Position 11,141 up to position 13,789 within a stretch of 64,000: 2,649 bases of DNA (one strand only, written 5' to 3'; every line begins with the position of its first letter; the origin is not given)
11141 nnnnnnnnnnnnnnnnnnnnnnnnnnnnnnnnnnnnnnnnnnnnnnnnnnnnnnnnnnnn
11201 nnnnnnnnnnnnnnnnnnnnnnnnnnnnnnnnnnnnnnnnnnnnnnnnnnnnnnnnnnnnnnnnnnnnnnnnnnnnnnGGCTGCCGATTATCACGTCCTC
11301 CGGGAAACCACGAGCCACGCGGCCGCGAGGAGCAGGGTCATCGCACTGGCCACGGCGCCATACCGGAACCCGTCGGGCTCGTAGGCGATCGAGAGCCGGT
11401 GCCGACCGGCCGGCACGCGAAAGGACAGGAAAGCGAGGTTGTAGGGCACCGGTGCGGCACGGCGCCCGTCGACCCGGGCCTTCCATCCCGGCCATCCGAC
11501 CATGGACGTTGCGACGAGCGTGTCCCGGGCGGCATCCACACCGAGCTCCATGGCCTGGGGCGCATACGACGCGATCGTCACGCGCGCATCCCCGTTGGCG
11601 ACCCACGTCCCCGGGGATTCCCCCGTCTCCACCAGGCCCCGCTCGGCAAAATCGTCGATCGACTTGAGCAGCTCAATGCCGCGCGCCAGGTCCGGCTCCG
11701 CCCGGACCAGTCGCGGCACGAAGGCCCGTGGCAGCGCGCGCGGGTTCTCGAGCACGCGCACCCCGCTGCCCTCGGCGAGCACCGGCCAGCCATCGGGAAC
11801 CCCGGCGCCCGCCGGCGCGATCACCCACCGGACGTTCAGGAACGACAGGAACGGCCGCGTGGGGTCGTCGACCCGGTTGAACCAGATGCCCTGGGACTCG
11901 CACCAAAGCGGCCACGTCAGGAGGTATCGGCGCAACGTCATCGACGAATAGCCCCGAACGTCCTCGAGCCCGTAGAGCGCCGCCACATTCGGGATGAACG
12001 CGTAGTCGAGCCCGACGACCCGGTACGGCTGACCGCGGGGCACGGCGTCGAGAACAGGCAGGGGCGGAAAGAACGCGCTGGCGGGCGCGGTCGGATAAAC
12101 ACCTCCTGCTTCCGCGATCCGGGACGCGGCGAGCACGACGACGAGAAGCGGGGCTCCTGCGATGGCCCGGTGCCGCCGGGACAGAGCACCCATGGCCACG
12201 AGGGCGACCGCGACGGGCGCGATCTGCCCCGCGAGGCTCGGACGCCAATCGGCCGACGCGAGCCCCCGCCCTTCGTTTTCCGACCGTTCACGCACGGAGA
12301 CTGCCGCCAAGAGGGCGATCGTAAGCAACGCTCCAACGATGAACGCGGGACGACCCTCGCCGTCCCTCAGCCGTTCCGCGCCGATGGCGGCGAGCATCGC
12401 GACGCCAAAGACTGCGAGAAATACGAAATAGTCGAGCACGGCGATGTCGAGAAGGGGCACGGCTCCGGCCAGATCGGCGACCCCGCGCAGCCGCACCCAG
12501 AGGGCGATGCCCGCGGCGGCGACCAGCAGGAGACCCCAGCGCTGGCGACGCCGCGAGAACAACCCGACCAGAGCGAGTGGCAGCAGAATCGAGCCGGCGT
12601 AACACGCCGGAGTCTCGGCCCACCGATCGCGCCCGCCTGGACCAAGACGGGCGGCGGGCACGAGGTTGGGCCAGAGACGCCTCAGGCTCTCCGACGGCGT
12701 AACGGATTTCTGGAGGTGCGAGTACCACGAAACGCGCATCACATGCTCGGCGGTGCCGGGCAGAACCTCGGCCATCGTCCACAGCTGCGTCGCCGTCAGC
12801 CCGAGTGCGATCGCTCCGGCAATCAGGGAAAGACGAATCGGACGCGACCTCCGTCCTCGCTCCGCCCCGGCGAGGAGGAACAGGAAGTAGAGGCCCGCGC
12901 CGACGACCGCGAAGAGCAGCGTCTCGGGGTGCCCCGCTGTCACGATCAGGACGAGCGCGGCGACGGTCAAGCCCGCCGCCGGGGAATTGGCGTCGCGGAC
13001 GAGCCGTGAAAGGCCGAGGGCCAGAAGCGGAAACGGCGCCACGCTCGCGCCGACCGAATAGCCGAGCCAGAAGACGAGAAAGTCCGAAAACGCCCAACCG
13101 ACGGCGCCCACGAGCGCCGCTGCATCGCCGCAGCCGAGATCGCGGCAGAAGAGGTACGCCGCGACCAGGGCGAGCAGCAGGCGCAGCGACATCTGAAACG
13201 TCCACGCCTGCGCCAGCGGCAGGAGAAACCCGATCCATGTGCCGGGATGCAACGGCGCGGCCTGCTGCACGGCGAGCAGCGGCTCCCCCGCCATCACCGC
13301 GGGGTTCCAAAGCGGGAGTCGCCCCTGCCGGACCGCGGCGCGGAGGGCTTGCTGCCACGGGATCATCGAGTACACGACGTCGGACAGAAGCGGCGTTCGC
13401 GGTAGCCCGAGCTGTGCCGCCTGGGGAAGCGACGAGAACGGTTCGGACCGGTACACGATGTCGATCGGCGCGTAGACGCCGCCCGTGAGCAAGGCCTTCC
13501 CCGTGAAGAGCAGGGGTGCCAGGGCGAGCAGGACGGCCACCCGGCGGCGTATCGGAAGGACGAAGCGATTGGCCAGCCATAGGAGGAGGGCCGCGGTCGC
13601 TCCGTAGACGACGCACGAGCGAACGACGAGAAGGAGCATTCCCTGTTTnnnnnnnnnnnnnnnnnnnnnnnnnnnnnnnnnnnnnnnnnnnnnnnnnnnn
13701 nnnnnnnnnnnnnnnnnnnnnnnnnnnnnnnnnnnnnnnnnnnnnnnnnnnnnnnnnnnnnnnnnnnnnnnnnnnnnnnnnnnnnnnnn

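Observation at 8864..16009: Three tandem YfhO-like GT-C-type membrane paralogs directly downstream of uppS-cdsA-dxr-rseP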

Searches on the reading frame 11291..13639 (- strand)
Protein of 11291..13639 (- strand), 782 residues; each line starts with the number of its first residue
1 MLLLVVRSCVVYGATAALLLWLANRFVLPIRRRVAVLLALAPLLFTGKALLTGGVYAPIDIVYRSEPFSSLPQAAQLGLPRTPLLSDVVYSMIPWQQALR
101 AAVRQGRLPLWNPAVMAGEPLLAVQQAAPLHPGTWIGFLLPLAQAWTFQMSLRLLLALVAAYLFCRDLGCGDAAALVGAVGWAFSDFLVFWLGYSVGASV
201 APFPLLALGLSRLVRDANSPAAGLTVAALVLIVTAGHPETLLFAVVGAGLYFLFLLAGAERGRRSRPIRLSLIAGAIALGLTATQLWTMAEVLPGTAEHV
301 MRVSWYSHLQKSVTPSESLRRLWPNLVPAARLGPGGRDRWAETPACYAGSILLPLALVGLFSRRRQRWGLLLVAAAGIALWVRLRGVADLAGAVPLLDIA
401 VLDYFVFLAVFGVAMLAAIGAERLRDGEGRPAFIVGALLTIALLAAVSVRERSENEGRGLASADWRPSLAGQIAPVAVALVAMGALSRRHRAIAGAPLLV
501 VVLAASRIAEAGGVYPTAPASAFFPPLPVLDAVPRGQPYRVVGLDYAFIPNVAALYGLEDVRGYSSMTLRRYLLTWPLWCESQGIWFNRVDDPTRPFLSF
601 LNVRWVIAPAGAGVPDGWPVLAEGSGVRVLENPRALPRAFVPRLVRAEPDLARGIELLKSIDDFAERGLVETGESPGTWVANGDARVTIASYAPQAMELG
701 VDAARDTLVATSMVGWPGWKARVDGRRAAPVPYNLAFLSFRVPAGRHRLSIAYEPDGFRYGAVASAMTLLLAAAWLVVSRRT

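Call 6: search_protein_families(library=pfam, proteins=[window:11291-13639:-], max_evalue=1)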
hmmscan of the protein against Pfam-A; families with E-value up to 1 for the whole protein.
window:11291-13639:- (782 aa): 4 families
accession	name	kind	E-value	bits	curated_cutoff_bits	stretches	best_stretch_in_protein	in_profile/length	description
PF09586.16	YfhO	-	6.2e-12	45.2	28.5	2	698-763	767-833/835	Bacterial membrane protein YfhO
PF24677.1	DUF7657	-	0.00013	21.3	26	1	130-286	98-257/401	Domain of unknown function (DUF7657)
PF09533.15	DUF2380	-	0.011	15.6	26.3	1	270-311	45-85/187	Predicted lipoprotein of unknown function (DUF2380)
PF19510.5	DUF6044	-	0.31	9.8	27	1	134-231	84-180/564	Protein of unknown function (DUF6044)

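Call 7: search_protein_families(library=ncbifam, proteins=[window:11291-13639:-], max_evalue=1)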
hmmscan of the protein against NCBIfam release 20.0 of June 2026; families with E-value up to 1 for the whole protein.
window:11291-13639:- (782 aa): 2 families
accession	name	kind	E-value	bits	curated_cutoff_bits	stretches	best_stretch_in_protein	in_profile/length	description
NF047590.1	GlcsyltransPgfM2Strep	equivalog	8.3e-10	37.5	1500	1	710-780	811-881/884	glycosyltransferase PgfM2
NF047589.1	GlcsyltransPgfM1Strep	equivalog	1.5e-05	23.2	1400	1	707-772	882-947/955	glycosyltransferase PgfM1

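Call 15: find_homologous_proteins(query=window:11291-13639:-, max_evalue=0.00001)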
Query window:11291-13639:- (782 aa): 582 proteins with E <= 0.00001 among 8000 candidates; the best 120 are listed.
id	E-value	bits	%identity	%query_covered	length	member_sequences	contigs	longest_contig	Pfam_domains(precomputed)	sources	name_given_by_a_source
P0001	0.0e+0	1697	100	100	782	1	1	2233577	PF09586.17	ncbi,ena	-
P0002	0.0e+0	1429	85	100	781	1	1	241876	PF09586.17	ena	-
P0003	9.3e-267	906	57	100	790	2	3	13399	PF09586.17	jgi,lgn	jgi:hypothetical protein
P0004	2.5e-266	904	60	93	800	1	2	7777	PF09586.17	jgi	jgi:hypothetical protein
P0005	2.0e-263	895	57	100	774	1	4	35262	PF09586.17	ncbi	-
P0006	4.7e-263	893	57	98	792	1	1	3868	PF09586.17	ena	-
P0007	7.5e-263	893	56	99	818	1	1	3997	PF09586.17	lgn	-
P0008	1.6e-262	892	59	98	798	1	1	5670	PF09586.17,PF24677.2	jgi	jgi:hypothetical protein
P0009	3.1e-262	891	57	98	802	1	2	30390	PF09586.17,PF24677.2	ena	-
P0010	1.0e-261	889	59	99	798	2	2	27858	PF09586.17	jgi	jgi:hypothetical protein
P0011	4.2e-261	887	56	100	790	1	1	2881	PF09586.17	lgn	-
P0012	3.8e-260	884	58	95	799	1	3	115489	PF09586.17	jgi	jgi:hypothetical protein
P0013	7.6e-256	869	55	97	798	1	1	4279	PF09586.17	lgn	-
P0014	1.3e-254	865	56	98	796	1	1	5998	PF09586.17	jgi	-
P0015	1.7e-254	865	55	99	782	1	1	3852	PF09586.17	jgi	jgi:hypothetical protein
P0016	2.6e-254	864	54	99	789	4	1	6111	PF09586.17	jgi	jgi:hypothetical protein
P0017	7.4e-254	863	54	100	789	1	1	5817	PF09586.17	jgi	jgi:hypothetical protein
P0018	1.0e-252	859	55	98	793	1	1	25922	PF09586.17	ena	-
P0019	1.2e-252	859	56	97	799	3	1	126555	PF09586.17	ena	-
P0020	2.3e-252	858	54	99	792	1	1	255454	PF09586.17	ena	-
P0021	5.7e-252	857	55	98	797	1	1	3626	PF09586.17,PF24677.2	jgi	jgi:Bacterial membrane protein YfhO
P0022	8.1e-252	856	54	100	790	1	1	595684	PF09586.17,PF24677.2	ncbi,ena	-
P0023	2.4e-251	855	54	100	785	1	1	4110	PF09586.17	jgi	jgi:hypothetical protein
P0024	3.1e-250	851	55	99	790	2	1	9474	PF09586.17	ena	-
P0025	2.8e-249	848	54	98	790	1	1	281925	PF09586.17,PF24677.2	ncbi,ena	-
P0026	5.2e-249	847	53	100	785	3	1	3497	PF09586.17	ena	-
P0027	1.5e-248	845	54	100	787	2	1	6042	PF09586.17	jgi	jgi:Bacterial membrane protein YfhO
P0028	1.7e-248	845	54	100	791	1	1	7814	PF09586.17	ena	-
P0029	2.3e-248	845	55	98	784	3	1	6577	PF09586.17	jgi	-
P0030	1.5e-247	842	54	99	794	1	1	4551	PF09586.17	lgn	-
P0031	4.0e-247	841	53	99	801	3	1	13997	PF09586.17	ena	-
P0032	4.5e-247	840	55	97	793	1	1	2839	PF09586.17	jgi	-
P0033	5.0e-247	840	54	99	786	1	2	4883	PF09586.17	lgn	-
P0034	7.6e-246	836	55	98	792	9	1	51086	PF09586.17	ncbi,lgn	-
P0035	3.0e-245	834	54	99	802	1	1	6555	PF09586.17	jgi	jgi:hypothetical protein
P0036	4.3e-245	834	55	98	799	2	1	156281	PF09586.17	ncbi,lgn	ncbi:MAG TPA: YfhO family protein [Thermoanaerobaculia bacterium]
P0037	5.2e-245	834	55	96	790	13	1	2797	PF09586.17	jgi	jgi:Bacterial membrane protein YfhO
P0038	1.7e-244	832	54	98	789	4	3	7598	PF09586.17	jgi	jgi:hypothetical protein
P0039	4.4e-244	831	54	97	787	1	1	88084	PF09586.17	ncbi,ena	-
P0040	1.8e-243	829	57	98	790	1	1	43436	PF09586.17,PF24677.2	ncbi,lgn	-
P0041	3.3e-243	828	54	99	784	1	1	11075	PF09586.17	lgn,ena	-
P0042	3.8e-242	824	55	99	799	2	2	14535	PF09586.17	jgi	jgi:hypothetical protein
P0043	5.2e-242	824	54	98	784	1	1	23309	PF09586.17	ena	-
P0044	8.5e-242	823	53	98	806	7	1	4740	PF09586.17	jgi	jgi:hypothetical protein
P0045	1.6e-241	822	55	97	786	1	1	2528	PF09586.17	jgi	-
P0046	1.6e-241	822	53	100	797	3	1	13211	PF09586.17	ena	-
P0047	3.0e-241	821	55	98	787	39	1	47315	PF09586.17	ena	-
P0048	6.0e-241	820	54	95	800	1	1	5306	PF09586.17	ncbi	-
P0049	1.1e-240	819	55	98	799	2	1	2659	PF09586.17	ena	-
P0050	2.3e-240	818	54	97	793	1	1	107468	PF09586.17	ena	-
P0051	3.4e-240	818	52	97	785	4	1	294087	PF09586.17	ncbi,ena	-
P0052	4.7e-240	817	54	97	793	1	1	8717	PF09586.17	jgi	jgi:hypothetical protein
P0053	5.4e-240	817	53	99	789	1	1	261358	PF09586.17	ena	-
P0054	5.4e-240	817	52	99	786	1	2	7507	PF09586.17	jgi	jgi:hypothetical protein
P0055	5.6e-240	817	52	100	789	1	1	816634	PF09586.17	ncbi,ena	-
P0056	2.0e-239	815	54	98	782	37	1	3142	PF09586.17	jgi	jgi:hypothetical protein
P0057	2.3e-239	815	52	98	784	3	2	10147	PF09586.17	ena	-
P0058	2.6e-239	815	52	98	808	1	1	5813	PF09586.17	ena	-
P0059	3.1e-239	815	54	98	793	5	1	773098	PF09586.17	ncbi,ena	-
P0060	5.5e-239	814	54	99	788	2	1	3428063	PF09586.17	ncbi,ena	-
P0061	1.5e-238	812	54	97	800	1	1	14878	PF09586.17,PF24677.2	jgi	jgi:hypothetical protein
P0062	3.3e-238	811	53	94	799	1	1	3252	PF09586.17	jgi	jgi:hypothetical protein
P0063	3.5e-238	811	54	96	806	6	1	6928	PF09586.17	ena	-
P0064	4.5e-238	811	52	98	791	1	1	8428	PF09586.17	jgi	jgi:hypothetical protein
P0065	5.2e-238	811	53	97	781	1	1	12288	PF09586.17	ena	-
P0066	7.0e-238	810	52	100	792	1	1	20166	PF09586.17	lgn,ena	-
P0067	1.1e-237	809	53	97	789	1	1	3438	PF09586.17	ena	-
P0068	1.5e-237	809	52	100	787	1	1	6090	PF09586.17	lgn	-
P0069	1.9e-237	809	55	97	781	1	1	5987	PF09586.17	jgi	jgi:hypothetical protein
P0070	7.8e-237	807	52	100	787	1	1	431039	PF09586.17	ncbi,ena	-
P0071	8.4e-237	807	53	98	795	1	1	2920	PF09586.17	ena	-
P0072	1.0e-236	806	52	99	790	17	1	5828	PF09586.17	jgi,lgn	jgi:hypothetical protein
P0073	1.2e-236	806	54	100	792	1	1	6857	PF09586.17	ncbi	-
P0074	1.4e-236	806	52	100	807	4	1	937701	PF09586.17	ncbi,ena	-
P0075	1.6e-236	806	57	53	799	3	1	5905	PF09586.17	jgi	jgi:hypothetical protein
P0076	1.6e-236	806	53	98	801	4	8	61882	PF09586.17,PF24677.2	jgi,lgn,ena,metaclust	jgi:membrane protein YfhO|metaclust:\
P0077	1.7e-236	805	52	98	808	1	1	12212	PF09586.17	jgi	jgi:hypothetical protein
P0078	2.8e-236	805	54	97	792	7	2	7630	PF09586.17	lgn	-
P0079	1.0e-235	803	55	99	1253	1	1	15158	PF09586.17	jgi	jgi:hypothetical protein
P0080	1.1e-235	803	51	100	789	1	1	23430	PF09586.17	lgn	-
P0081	1.2e-235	803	52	97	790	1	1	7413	PF09586.17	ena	-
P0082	1.4e-235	803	52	97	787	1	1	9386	PF09586.17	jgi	jgi:Bacterial membrane protein YfhO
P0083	1.7e-235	802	51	100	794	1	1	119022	PF09586.17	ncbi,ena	-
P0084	2.4e-235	802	52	97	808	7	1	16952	PF09586.17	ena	-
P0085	2.9e-235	801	53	98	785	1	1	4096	PF09586.17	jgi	jgi:hypothetical protein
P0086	3.9e-235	801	52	98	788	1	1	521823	PF09586.17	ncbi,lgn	-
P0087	4.2e-235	801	52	98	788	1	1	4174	PF09586.17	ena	-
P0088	6.3e-235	800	53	96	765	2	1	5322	PF09586.17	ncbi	ncbi:MAG TPA: YfhO family protein, partial [Thermoanaerobaculia bacterium]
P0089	8.2e-235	800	54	98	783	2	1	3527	PF09586.17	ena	-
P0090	9.9e-235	800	54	98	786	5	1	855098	PF09586.17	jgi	jgi:hypothetical protein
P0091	1.8e-234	799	55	98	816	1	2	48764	PF09586.17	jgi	-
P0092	2.7e-234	798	52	98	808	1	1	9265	PF09586.17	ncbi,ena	-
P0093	2.9e-234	798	52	100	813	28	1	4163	PF09586.17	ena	-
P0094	4.8e-234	797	54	98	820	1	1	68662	PF09586.17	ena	-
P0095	8.0e-234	797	51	100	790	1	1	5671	PF09586.17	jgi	jgi:hypothetical protein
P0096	1.3e-233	796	58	88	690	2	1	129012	PF09586.17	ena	-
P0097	1.5e-233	796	52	100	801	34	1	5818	PF09586.17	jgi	-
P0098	1.6e-233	796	53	98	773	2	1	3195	PF09586.17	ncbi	ncbi:MAG TPA: YfhO family protein, partial [Thermoanaerobaculia bacterium]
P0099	1.7e-233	796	53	98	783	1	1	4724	PF09586.17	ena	-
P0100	3.8e-233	794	52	98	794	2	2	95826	PF09586.17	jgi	-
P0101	4.1e-233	794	52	100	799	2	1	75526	PF09586.17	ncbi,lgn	-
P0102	7.8e-233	793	53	98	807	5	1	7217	PF09586.17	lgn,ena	-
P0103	9.2e-233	793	52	97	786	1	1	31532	PF09586.17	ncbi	-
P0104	1.3e-232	793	52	97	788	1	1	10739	PF09586.17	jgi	jgi:Bacterial membrane protein YfhO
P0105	4.6e-232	791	53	99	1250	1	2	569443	PF09586.17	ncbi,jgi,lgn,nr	ncbi:MAG: hypothetical protein QOH06_1461 [Acidobacteriota bacterium]|jgi:hypothetical protein|nr:hy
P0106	5.6e-232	791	52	96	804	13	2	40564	PF09586.17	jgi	jgi:hypothetical protein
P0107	6.7e-232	790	55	98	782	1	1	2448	PF09586.17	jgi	jgi:hypothetical protein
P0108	1.0e-231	790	51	98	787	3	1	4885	PF09586.17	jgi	jgi:hypothetical protein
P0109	1.1e-231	790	53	97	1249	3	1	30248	PF09586.17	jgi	jgi:hypothetical protein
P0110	1.5e-231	789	51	100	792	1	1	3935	PF09586.17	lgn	-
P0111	2.1e-231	789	52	99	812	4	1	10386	PF09586.17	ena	-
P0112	2.2e-231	789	52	97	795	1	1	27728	PF09586.17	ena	-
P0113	2.2e-231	789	54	99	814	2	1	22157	PF09586.17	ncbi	ncbi:MAG: YfhO family protein [Thermoanaerobaculia bacterium]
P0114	2.9e-231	788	52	100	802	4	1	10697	PF09586.17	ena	-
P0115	3.6e-231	788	51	100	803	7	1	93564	PF09586.17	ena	-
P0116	1.0e-230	786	52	100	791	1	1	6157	PF09586.17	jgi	jgi:hypothetical protein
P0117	1.4e-230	786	53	96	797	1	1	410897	PF09586.17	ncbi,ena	-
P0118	3.6e-230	785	52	97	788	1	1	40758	PF09586.17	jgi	jgi:Bacterial membrane protein YfhO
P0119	3.9e-230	784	52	99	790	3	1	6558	PF09586.17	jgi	jgi:hypothetical protein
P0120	6.3e-230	784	52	100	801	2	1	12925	PF09586.17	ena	-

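Call 16: find_related_loci(query=window:11291-13639:-, collection=genome_contigs, flank=10000)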
Query window:11291-13639:- (782 aa) in genome_contigs; peptide patterns used: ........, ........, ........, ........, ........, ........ (x = any residue, [..] = any of these).
45 stretches matched a pattern; 5 encode a relative of the query (tblastn E <= 1e-3); 5 distinct loci.
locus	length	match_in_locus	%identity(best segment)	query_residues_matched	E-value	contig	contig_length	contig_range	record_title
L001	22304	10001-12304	54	1-765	0e+0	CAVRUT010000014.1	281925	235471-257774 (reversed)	MAG: uncultured Acidobacteriota bacterium isolate MFD02809.bin.3.107 genome assembly, contig: contig_86565, whole genome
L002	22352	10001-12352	54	1-781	0e+0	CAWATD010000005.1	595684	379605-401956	MAG: uncultured Acidobacteriota bacterium isolate MFD02134.bin.2.124 genome assembly, contig: contig_448, whole genome s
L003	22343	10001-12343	52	1-781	0e+0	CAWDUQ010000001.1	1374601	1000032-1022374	MAG: uncultured Acidobacteriota bacterium isolate MFD05442.bin.1.363 genome assembly, contig: contig_1073, whole genome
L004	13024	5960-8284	55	1-781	0e+0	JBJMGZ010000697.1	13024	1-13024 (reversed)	MAG: Thermoanaerobaculia bacterium isolate 12C18O_48h_100_P16_coass_bin_34 k141_1217324, whole genome shotgun sequence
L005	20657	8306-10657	48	1-781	0e+0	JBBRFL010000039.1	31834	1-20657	MAG: Thermoanaerobaculia bacterium isolate Co_metawrap_2567 Cmw_2567_k141_27254456_length_31834_cov_23.0000, whole genom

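Call 31: find_encoding_contigs(protein=P0001, flank=10000, max_places=3)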
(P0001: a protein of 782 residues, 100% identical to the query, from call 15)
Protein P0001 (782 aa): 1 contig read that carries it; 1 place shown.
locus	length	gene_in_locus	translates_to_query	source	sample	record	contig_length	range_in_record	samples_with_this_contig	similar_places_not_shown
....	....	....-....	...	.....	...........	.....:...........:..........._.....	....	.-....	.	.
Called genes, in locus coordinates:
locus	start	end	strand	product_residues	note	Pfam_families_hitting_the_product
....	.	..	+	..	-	?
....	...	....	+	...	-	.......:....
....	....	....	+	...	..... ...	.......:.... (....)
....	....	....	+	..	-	?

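Call 40: search_protein_families(library=pfam, proteins=[L003:6280-7590:-, L003:16024-16464:-, L005:4520-5836:-, L005:11960-12406:-, L004:4508-5653:+, L004:9478-10962:+, L004:10959-11918:+, L004:3242-4123:-, L001:13800-15158:+, L001:7705-8301:-], max_evalue=0.0001)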
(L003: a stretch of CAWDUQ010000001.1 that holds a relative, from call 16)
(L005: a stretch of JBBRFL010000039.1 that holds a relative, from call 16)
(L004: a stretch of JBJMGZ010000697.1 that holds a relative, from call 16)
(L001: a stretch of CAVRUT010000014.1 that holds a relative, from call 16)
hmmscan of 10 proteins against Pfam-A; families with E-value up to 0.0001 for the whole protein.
L003:6280-7590:- (436 aa): 2 families
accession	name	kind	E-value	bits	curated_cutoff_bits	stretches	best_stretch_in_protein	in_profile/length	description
PF04055.27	Radical_SAM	-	1.6e-19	71.1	29.5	1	35-197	2-163/166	Radical SAM superfamily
PF13186.11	SPASM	-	1e-11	45.4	21.5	1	302-352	1-52/67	Iron-sulfur cluster-binding domain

L003:16024-16464:- (146 aa): 0 families

L005:4520-5836:- (438 aa): 2 families
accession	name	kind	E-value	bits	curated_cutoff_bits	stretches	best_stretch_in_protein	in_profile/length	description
PF04055.27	Radical_SAM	-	1.9e-17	64.4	29.5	1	36-169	3-139/166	Radical SAM superfamily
PF13186.11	SPASM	-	1e-13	51.8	21.5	1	302-356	1-53/67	Iron-sulfur cluster-binding domain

L005:11960-12406:- (148 aa): 0 families

L004:4508-5653:+ (381 aa): 14 families
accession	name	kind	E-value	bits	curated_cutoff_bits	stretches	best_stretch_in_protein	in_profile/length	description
PF13432.12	TPR_16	-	2.2e-13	50.8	32.7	2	233-297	2-65/65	Tetratricopeptide repeat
PF13431.12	TPR_17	-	2.5e-12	46.5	24.4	1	250-283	1-33/34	Tetratricopeptide repeat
PF13428.12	TPR_14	-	1.4e-11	44.3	23.5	0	198-236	5-43/44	Tetratricopeptide repeat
PF13414.12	TPR_11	-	2.7e-10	40.2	26.8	0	247-269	13-35/42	TPR repeat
PF13424.12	TPR_12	-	4e-10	40.2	30.1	1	230-291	5-73/77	Tetratricopeptide repeat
PF14559.12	TPR_19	-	4.4e-09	37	25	1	241-299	4-61/68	Tetratricopeptide repeat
PF07719.23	TPR_2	-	9.4e-08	32.1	27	0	229-261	2-34/34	Tetratricopeptide repeat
PF13374.12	TPR_10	-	2.2e-07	31.1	27.5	0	262-291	2-30/42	Tetratricopeptide repeat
PF13181.12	TPR_8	-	3.4e-07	30.3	25.7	0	230-261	3-34/34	Tetratricopeptide repeat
PF13529.12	Peptidase_C39_2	-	3.2e-06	28.2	24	1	49-151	14-136/143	Peptidase_C39 like family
PF23914.1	TPR_CcmH_CycH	-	4e-06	27.2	42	1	218-329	40-152/158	Cytochrome c-type biogenesis protein H TPR domain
PF00515.34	TPR_1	-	2.5e-05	24.4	27.8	1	230-261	3-34/34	Tetratricopeptide repeat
PF03412.21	Peptidase_C39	-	7.1e-05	23.1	22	0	49-152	11-102/133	Peptidase C39 family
PF13429.12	TPR_15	-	8.9e-05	22.5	26.2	1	222-274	143-194/280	Tetratricopeptide repeat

L004:9478-10962:+ (494 aa): 2 families
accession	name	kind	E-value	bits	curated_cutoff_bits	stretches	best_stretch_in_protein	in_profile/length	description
PF01041.23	DegT_DnrJ_EryC1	-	4.6e-102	342.3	19.8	1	145-487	5-360/360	DegT/DnrJ/EryC1/StrS aminotransferase family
PF00155.27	Aminotran_1_2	-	4.4e-05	23.3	19.7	0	167-243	45-131/361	Aminotransferase class I and II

L004:10959-11918:+ (319 aa): 1 family
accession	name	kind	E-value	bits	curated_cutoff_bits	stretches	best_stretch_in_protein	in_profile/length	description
PF00535.33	Glycos_transf_2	-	8.2e-22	78.4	23.3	1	7-172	1-164/168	Glycosyl transferase family 2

L004:3242-4123:- (293 aa): 2 families
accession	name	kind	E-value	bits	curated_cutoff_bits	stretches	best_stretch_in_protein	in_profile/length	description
PF03372.29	Exo_endo_phos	-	1.2e-21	77.9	24.5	1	57-277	1-225/225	Endonuclease/Exonuclease/phosphatase family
PF23226.1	Exo_endo_phos_PGAP2IP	-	5.2e-06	26.3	27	1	76-230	26-171/239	PGAP2IP, C-terminal nuclease-like domain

L001:13800-15158:+ (452 aa): 8 families
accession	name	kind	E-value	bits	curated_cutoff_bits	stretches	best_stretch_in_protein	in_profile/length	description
PF00037.32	Fer4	-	3.5e-12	46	21.1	1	301-322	2-23/24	4Fe-4S binding domain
PF14697.11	Fer4_21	-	5.3e-11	42.9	35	1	301-362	2-58/59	4Fe-4S dicluster domain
PF12838.12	Fer4_7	-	7.9e-11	42.7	27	1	306-357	1-50/52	4Fe-4S dicluster domain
PF13187.11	Fer4_9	-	3.5e-09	37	27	1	306-357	1-49/52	4Fe-4S dicluster domain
PF12837.12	Fer4_6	-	4.2e-09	36.4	25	1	299-321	1-23/24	4Fe-4S binding domain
PF13237.11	Fer4_10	-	2.2e-08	34.3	25.5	1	301-356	3-53/53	4Fe-4S dicluster domain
PF12797.12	Fer4_2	-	1.6e-07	31.3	24.5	1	300-319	3-22/22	4Fe-4S binding domain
PF25160.1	LdpA_Fe-S-bd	-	2.6e-05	24.3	27.6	0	340-357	23-40/49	LdpA Fe-S cluster-binding domain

L001:7705-8301:- (198 aa): 1 family
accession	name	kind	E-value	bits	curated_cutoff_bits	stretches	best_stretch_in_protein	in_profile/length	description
PF22564.2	HAAS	-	2e-12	47.7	27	1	14-70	2-53/55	HAAS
